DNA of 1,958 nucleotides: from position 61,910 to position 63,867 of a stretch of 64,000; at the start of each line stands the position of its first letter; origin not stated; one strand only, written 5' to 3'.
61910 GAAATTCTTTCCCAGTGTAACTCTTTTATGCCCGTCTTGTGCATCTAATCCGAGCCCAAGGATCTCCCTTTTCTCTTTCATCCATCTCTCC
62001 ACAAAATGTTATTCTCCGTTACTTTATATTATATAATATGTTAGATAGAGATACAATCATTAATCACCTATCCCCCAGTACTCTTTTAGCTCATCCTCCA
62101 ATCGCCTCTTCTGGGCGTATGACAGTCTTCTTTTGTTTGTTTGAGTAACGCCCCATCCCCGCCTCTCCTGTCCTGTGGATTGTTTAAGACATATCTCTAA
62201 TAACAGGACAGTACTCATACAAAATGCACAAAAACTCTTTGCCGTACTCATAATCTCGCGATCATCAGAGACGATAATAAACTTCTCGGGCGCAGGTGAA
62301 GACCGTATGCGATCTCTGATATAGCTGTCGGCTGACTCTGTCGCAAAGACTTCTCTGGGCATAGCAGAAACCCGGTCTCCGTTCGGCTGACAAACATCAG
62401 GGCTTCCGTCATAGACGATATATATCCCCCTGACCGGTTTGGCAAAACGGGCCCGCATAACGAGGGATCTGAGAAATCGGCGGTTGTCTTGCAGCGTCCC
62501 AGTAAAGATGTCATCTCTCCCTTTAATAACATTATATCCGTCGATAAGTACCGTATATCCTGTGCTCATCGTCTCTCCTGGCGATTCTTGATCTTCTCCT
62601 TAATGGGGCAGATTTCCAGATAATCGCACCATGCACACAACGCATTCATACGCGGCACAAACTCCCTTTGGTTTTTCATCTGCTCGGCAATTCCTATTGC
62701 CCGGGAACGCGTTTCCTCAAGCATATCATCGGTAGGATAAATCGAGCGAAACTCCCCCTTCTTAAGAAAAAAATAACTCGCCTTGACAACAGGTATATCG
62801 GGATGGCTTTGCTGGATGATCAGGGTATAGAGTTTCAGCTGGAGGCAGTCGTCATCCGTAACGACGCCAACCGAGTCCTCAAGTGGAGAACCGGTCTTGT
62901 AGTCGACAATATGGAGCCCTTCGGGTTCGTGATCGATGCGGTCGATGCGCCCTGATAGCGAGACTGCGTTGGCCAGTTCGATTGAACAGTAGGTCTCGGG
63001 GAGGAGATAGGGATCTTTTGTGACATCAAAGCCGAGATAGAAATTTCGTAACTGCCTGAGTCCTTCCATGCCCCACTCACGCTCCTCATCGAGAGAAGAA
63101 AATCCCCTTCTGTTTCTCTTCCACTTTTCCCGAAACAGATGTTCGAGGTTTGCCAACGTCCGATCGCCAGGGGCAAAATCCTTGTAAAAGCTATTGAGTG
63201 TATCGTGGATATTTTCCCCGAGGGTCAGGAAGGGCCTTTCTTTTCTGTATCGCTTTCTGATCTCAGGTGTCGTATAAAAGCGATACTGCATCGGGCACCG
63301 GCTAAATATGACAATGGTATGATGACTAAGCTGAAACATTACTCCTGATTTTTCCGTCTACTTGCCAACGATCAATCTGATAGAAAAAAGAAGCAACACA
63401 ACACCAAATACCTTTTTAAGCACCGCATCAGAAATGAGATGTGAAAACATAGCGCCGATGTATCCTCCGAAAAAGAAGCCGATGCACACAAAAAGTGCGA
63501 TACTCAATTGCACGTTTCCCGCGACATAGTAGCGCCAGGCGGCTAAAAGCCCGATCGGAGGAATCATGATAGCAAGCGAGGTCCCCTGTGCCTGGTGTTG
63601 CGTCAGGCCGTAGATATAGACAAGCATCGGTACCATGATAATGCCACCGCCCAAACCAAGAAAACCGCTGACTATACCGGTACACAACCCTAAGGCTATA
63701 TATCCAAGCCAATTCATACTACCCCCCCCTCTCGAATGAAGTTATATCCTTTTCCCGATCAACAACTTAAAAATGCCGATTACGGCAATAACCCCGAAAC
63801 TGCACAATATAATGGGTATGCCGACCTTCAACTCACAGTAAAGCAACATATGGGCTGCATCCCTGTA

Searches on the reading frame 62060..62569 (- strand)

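Call 43: search_protein_families(library=pfam, proteins=[window:62060-62569:-], max_evalue=0.001)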
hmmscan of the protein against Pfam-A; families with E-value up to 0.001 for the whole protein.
window:62060-62569:- (169 aa): 1 family
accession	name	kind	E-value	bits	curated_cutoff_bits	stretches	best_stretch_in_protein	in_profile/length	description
PF05991.17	NYN_YacP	-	4.4e-10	40.2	24.6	1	7-163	1-159/166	YacP-like NYN domain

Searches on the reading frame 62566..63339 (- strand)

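Call 43: search_protein_families(library=pfam, proteins=[window:62566-63339:-], max_evalue=0.001)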
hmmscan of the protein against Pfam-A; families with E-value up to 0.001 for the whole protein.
window:62566-63339:- (257 aa): 2 families
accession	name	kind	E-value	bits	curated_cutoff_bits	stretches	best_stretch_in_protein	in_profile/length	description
PF12705.13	PDDEXK_1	-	6.4e-32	111.9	22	1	3-245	1-247/247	PD-(D/E)XK nuclease superfamily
PF01930.23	Cas_Cas4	-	6e-06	26.9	22.7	1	129-244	53-158/160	Domain of unknown function DUF83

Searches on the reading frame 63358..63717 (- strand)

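Call 43: search_protein_families(library=pfam, proteins=[window:63358-63717:-], max_evalue=0.001)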
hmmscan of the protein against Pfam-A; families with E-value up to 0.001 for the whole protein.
window:63358-63717:- (119 aa): 1 family
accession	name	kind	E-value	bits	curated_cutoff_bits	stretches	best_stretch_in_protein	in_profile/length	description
PF01925.25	TauE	-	1.9e-23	83.8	32.6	1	3-115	126-237/237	Sulfite exporter TauE/SafE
